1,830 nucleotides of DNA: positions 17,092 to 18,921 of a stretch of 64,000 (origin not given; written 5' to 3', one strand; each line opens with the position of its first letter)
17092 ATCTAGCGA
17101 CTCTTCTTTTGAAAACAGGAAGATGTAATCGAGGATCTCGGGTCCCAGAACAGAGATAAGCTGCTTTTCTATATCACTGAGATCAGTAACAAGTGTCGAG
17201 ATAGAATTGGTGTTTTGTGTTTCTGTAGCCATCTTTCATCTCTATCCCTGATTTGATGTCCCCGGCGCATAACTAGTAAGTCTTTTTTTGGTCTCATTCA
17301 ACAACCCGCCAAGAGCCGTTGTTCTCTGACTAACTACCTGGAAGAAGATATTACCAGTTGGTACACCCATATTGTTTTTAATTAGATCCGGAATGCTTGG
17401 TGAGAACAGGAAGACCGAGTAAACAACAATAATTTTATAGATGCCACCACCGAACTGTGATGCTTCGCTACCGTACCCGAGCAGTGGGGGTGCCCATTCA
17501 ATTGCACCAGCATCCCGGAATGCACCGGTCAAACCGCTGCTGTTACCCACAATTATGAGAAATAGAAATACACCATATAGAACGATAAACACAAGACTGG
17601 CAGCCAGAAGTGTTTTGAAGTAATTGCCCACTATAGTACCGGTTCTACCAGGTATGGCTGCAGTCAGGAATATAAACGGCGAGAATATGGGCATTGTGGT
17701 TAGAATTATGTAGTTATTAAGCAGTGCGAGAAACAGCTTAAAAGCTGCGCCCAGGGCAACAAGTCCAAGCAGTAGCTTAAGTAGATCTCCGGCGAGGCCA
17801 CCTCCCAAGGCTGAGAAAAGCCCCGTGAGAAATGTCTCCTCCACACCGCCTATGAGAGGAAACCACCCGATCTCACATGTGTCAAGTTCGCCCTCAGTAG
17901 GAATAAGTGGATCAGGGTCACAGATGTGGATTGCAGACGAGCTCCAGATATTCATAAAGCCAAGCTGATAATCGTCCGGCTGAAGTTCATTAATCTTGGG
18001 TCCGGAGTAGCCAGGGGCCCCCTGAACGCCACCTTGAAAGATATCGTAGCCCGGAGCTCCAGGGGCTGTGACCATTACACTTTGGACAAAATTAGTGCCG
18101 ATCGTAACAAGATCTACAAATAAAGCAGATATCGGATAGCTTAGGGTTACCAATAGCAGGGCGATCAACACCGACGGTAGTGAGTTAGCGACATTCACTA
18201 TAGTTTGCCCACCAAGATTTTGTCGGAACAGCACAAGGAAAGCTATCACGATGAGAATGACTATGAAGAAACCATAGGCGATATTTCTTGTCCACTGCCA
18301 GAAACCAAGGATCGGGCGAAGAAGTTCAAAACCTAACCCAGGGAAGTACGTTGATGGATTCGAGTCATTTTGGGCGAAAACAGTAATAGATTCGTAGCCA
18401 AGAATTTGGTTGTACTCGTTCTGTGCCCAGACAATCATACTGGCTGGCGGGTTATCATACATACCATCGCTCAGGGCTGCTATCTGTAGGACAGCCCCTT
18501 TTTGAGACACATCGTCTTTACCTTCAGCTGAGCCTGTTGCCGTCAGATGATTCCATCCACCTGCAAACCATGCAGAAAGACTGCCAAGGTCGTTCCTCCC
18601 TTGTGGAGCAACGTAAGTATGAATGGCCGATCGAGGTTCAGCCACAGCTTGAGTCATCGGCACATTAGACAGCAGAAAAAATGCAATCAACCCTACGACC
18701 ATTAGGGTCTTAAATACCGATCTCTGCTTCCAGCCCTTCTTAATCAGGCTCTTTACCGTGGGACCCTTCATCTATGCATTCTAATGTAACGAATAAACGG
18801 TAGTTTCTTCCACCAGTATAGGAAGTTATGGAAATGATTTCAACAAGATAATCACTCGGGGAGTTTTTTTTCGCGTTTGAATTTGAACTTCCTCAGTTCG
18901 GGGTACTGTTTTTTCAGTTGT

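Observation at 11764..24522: Six-gene giant-protein operon with no recognisable homology: candidate novel membrane-associated (translocation/injection-like) system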

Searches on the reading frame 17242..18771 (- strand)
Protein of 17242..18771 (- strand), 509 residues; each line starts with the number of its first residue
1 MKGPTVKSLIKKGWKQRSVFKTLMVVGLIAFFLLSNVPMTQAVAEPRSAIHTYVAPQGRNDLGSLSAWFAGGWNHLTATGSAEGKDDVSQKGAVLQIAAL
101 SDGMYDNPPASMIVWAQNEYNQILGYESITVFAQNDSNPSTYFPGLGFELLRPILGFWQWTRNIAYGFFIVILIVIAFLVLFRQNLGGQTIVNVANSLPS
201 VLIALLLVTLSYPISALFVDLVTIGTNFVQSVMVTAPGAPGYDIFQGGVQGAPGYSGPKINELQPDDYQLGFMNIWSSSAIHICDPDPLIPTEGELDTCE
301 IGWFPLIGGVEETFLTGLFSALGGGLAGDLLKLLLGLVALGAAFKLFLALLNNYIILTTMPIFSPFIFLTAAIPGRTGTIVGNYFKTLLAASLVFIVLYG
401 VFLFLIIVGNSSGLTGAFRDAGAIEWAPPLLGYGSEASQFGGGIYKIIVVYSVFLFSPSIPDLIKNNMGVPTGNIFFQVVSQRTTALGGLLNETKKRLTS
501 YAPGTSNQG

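Call 4: search_protein_families(library=pfam, proteins=[window:17242-18771:-], max_evalue=1)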
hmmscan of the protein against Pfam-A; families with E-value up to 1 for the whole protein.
window:17242-18771:- (509 aa): 0 families

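Call 5: search_protein_families(library=ncbifam, proteins=[window:17242-18771:-], max_evalue=1)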
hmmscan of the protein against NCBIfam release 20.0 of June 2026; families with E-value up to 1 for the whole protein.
window:17242-18771:- (509 aa): 0 families

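Call 11: find_homologous_proteins(query=window:17242-18771:-)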
Query window:17242-18771:- (509 aa): 13 proteins with E <= 0.001 among 8000 candidates.
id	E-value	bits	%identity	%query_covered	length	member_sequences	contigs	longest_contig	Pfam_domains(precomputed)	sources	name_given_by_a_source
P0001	0.0e+0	1129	100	100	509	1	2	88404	-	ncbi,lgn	ncbi:MAG: hypothetical protein ACE5DX_01095 [Candidatus Dojkabacteria bacterium]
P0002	9.0e-157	541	54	96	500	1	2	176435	-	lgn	-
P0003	3.5e-137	476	55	83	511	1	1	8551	-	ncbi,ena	-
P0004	2.4e-134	467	53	83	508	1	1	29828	-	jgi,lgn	jgi:hypothetical protein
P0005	8.8e-106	373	45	79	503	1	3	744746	-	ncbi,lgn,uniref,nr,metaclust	ncbi:MAG: hypothetical protein TR69_WS6001000503 [candidate division WS6 bacterium OLB20]|uniref:Trb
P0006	6.7e-105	370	47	82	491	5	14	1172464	-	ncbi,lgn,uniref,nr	ncbi:MAG: hypothetical protein QY330_01560 [Candidatus Dojkabacteria bacterium]|uniref:Uncharacteriz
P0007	1.1e-103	366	44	80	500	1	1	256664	-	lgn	-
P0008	8.1e-102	360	41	92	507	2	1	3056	-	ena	-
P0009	1.1e-100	356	42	92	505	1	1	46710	-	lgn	-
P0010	2.3e-73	266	37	84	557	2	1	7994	-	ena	-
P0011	1.8e-66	243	35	79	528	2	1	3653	-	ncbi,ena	ncbi:MAG TPA: hypothetical protein VGA67_00350 [Candidatus Dojkabacteria bacterium]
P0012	4.5e-22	97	31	64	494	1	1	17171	-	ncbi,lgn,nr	ncbi:hypothetical protein HY389_02175 [Candidatus Daviesbacteria bacterium]|nr:hypothetical protein 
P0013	6.5e-14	70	31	30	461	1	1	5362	-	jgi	jgi:hypothetical protein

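Call 13: find_encoding_contigs(protein=P0006, flank=10000, max_places=2)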
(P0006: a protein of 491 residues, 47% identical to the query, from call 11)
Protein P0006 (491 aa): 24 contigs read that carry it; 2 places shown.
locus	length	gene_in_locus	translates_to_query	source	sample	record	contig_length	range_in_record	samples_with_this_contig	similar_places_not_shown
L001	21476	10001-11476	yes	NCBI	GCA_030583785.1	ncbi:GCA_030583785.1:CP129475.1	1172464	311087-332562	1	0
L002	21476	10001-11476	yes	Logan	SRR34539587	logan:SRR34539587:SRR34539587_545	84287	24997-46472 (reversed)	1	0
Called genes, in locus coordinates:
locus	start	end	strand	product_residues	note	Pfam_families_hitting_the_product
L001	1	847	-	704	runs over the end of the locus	PF02629:CoA_binding, PF13380:CoA_binding_2, PF13607:Succ_CoA_lig, PF19045:Ligase_CoA_2, PF13549:ATP-grasp_5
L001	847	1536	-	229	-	-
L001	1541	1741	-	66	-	-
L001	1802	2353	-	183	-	PF01923:Cob_adeno_trans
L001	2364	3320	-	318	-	PF01018:GTP1_OBG, PF01926:MMR_HSR1, PF02421:FeoB_N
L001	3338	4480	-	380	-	-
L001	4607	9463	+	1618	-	-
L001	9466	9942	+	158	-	-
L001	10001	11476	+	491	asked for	-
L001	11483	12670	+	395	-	-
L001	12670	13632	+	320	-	-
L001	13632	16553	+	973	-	-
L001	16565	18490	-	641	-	PF05345:He_PIG, PF17963:Big_9 (faint), PF18911:PKD_4 (faint), PF19077:Big_13 (faint)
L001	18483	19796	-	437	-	PF01547:SBP_bac_1, PF13416:SBP_bac_8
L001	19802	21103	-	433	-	PF11258:DUF3048, PF17479:DUF3048_C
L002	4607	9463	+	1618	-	-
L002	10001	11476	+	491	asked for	-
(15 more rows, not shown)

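Call 14: find_encoding_contigs(protein=P0005, flank=10000, max_places=2)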
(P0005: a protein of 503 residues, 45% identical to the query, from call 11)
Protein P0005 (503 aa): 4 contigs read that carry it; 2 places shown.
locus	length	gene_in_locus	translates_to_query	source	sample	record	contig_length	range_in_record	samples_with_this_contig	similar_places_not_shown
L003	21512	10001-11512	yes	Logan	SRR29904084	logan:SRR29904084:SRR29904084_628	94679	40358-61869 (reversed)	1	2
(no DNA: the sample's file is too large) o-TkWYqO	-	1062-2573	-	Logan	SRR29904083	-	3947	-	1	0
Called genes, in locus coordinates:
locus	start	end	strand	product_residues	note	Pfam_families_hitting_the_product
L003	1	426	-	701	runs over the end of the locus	PF02629:CoA_binding, PF13380:CoA_binding_2, PF13607:Succ_CoA_lig, PF19045:Ligase_CoA_2, PF13549:ATP-grasp_5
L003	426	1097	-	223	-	-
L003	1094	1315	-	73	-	-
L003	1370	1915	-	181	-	PF01923:Cob_adeno_trans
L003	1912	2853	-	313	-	PF01018:GTP1_OBG, PF01926:MMR_HSR1, PF02421:FeoB_N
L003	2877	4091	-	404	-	-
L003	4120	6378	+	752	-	-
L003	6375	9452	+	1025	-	-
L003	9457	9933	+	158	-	-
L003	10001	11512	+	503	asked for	-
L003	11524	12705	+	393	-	-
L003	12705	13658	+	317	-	-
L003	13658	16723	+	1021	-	-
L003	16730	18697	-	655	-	PF17957:Big_7 (faint), PF05345:He_PIG, PF17963:Big_9 (weak), PF18911:PKD_4 (faint), PF19077:Big_13 (faint), PF00028:Cadherin (faint)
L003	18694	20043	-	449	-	PF01547:SBP_bac_1, PF13416:SBP_bac_8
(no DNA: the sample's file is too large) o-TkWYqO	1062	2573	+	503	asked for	-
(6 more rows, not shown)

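Call 15: find_encoding_contigs(protein=P0012, flank=10000, max_places=2)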
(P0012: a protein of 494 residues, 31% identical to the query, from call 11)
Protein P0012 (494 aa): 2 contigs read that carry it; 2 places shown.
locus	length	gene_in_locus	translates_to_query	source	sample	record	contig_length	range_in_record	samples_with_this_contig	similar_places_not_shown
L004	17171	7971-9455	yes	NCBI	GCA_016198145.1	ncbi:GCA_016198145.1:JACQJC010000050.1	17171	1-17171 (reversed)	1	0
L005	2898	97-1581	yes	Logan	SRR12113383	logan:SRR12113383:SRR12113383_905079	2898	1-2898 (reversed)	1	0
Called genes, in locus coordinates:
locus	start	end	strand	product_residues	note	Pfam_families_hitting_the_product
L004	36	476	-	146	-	PF01668:SmpB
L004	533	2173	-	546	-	-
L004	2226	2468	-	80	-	PF18901:DUF5657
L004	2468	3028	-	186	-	-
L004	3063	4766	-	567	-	PF08486:SpoIID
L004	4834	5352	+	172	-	PF18895:T4SS_pilin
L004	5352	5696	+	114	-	PF18895:T4SS_pilin (weak)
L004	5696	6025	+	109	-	PF18895:T4SS_pilin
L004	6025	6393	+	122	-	PF18895:T4SS_pilin (weak)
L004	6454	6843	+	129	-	PF18895:T4SS_pilin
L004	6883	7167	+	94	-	PF18895:T4SS_pilin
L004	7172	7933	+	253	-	-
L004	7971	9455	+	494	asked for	-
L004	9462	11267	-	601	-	-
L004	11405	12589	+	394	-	PF12666:PrgI, PF13620:CarboxypepD_reg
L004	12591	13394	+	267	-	PF26593:TraC-like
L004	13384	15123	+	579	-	PF12846:AAA_10, PF19044:P-loop_TraG, PF01935:DUF87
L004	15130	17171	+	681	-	?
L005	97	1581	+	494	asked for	-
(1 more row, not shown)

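Call 16: find_encoding_contigs(protein=P0013, flank=10000, max_places=2)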
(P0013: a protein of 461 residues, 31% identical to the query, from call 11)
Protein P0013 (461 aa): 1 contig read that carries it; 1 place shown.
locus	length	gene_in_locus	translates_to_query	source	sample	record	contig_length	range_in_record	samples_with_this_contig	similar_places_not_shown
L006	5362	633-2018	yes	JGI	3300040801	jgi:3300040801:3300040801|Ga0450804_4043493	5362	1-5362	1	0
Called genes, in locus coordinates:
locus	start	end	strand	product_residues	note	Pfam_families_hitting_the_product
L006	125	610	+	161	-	-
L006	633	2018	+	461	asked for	-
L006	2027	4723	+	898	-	-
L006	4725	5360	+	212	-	?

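Call 18: search_protein_families(library=pfam, proteins=[P0012, P0013, P0005, P0010, L004:7172-7933:+, L004:9462-11267:-, L004:15130-17171:+, L006:2027-4723:+], max_evalue=0.1)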
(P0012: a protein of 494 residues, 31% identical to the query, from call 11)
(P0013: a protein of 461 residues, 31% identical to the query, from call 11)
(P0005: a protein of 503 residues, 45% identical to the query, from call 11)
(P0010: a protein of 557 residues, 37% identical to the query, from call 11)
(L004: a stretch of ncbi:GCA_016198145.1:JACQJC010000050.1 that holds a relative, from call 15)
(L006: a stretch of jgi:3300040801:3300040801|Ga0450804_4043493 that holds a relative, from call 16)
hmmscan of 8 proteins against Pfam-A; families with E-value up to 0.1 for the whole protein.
P0012 (494 aa): 0 families

P0013 (461 aa): 0 families

P0005 (503 aa): 0 families

P0010 (557 aa): 0 families

L004:7172-7933:+ (253 aa): 0 families

L004:9462-11267:- (601 aa): 0 families

L004:15130-17171:+ (680 aa): 2 families
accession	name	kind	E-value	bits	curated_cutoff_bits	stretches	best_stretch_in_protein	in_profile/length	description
PF01464.25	SLT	-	0.0017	18.4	21.3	1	370-468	2-76/117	Transglycosylase SLT domain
PF20573.4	DUF6782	-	0.056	13.1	27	1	560-657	19-118/241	Putative metallopeptidase family (DUF6782)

L006:2027-4723:+ (898 aa): 1 family
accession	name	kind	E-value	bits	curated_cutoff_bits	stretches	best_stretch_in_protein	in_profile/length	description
PF01551.29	Peptidase_M23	-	0.017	15.7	28.7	1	786-871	30-96/96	Peptidase family M23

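Call 19: find_encoding_contigs(protein=P0002, flank=10000, max_places=1)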
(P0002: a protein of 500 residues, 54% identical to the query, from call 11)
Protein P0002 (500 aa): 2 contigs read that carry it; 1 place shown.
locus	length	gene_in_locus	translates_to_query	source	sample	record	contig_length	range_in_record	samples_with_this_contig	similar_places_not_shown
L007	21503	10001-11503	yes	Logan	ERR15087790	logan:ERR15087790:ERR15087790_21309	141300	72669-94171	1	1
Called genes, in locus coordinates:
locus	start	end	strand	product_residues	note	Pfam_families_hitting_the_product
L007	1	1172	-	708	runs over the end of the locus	PF02629:CoA_binding, PF13380:CoA_binding_2, PF13607:Succ_CoA_lig, PF19045:Ligase_CoA_2, PF13549:ATP-grasp_5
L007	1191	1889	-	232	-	-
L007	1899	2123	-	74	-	-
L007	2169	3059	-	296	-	PF01018:GTP1_OBG, PF00350:Dynamin_N (faint), PF01926:MMR_HSR1, PF02421:FeoB_N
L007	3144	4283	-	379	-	-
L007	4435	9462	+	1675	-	-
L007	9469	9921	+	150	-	PF07426:Dynactin_p22 (faint)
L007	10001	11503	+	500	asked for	-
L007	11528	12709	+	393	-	-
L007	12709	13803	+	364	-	PF25762:HAUS1 (faint)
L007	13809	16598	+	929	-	-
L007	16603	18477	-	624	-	PF05345:He_PIG (weak)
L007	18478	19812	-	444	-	PF01547:SBP_bac_1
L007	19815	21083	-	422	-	PF11258:DUF3048, PF17479:DUF3048_C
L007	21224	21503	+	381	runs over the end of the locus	-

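Call 20: find_encoding_contigs(protein=P0007, flank=10000, max_places=1)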
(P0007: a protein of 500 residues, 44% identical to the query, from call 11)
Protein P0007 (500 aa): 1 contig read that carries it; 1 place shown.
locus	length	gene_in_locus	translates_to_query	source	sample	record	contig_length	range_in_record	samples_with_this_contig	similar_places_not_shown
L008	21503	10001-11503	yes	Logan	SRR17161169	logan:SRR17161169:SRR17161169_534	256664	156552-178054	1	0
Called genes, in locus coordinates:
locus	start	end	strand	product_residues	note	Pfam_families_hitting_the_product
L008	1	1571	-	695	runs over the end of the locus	PF02629:CoA_binding, PF13380:CoA_binding_2, PF13607:Succ_CoA_lig, PF19045:Ligase_CoA_2, PF13549:ATP-grasp_5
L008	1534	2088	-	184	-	PF01923:Cob_adeno_trans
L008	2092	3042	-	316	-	PF01018:GTP1_OBG, PF03193:RsgA_GTPase (faint), PF01926:MMR_HSR1, PF02421:FeoB_N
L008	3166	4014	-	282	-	-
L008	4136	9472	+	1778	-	-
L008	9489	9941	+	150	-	-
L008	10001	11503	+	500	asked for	-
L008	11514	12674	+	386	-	-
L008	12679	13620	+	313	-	-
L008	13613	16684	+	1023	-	-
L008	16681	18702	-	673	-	PF05345:He_PIG (weak)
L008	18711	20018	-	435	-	PF01547:SBP_bac_1, PF13416:SBP_bac_8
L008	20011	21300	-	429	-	PF11258:DUF3048, PF17479:DUF3048_C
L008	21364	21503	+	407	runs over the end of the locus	-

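Call 21: find_encoding_contigs(protein=P0009, flank=10000, max_places=1)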
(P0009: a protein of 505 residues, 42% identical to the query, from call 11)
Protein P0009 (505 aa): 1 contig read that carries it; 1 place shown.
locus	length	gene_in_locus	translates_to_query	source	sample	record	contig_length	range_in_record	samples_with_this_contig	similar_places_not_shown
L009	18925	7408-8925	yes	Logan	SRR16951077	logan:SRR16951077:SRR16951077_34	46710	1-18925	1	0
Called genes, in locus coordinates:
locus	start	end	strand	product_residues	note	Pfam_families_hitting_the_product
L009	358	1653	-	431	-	-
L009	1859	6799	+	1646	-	-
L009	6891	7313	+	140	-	-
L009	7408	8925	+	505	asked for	-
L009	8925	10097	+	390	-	-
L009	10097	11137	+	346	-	-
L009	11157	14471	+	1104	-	-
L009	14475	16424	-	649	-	-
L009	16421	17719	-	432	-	PF01547:SBP_bac_1, PF13416:SBP_bac_8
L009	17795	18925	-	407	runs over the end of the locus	PF11258:DUF3048, PF17479:DUF3048_C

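Call 22: find_encoding_contigs(protein=P0010, flank=10000, max_places=1)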
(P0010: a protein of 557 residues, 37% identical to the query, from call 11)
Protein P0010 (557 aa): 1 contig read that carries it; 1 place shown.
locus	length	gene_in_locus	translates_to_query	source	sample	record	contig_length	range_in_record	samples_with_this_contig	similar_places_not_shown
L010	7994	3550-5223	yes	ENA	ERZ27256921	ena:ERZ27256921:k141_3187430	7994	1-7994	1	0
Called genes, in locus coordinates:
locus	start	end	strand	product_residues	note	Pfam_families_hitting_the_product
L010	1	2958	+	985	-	?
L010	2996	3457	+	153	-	-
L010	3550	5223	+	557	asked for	-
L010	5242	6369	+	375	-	-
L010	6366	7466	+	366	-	-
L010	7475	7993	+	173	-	?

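Call 30: search_solved_structures(query=A1, max_evalue=10)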
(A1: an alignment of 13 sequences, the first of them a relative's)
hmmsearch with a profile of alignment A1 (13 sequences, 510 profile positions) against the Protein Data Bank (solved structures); distinct sequences matched with E-value up to 10: 0.

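Call 43: predict_structure(alignment_id=A1)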
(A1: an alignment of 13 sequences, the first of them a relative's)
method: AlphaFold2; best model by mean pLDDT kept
length: 509 residues; sequences in the alignment: 13
mean_pLDDT: 56.0   pTM: 0.48
mean pLDDT of the five models: 56.0, 55.8, 51.3, 50.7, 47.2
residues with pLDDT >= 90: 0; 70-90: 138; 50-70: 137; < 50: 234
segments of 3 or more residues with pLDDT < 50: 1-3, 36-65, 76-95, 100-109, 112-114, 122-145, 185-190, 247-271, 278-328, 424-443, 474-484, 486-498, 500-509
pLDDT, mean of each block of 10 residues (from residue 1): 51 65 73 49 37 42 48 48 37 46 46 50 42 39 46 61 70 73 53 60 72 76 76 64 51 37 45 50 37 36 29 37 41 66 81 83 76 70 85 86 71 57 46 38 59 82 84 52 48 48 36
secondary structure, 60 per line:
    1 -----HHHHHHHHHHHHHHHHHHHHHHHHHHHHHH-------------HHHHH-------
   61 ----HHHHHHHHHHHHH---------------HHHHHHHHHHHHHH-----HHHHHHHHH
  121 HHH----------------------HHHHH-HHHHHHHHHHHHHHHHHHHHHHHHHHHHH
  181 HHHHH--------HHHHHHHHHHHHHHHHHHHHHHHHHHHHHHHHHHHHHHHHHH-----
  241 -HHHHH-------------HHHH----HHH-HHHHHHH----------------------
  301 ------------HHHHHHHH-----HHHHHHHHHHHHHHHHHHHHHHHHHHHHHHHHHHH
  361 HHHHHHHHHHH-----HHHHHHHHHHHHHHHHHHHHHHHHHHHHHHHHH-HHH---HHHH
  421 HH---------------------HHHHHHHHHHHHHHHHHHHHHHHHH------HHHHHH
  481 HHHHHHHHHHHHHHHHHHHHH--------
elements in order: H6-35 H49-53 H65-77 H93-106 H112-123 H146-150 H152-185 H194-235 H242-246 H260-263 H272-278 H313-320 H326-371 H377-409 H417-422 H444-468 H475-501

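Call 45: search_protein_representatives(alignment_id=A1)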
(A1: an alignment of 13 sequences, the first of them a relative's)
Query: 13 sequences, 510 profile positions. Proteins with E-value up to 0.001 (for the whole library): 3984; up to 1e-10: 3076; up to 1e-30: 2164. The best 150 are listed.
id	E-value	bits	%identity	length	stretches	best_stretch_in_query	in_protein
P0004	2.3e-207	706.3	-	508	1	1-509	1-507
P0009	2.8e-192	656.5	-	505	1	1-505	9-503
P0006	6.5e-191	652.0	-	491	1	2-508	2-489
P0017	9.9e-174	595.3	-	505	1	9-501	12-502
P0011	7.0e-171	585.9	-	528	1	12-508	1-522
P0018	4.6e-155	533.8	-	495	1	4-503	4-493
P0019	1.6e-149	515.4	-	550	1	1-504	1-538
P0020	6.4e-142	490.4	-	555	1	3-492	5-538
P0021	8.8e-142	489.9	-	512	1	3-491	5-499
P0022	1.2e-137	476.3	-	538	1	12-480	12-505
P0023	9.1e-135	466.8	-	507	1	73-506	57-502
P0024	2.5e-133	462.0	-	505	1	18-503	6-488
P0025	2.3e-131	455.6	-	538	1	11-503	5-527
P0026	3.0e-131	455.2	-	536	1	57-491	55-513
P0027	1.3e-128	446.5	-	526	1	13-496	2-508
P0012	8.2e-123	427.4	-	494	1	17-509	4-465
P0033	9.8e-113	394.1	-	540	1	4-475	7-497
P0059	3.1e-85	303.4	-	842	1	20-507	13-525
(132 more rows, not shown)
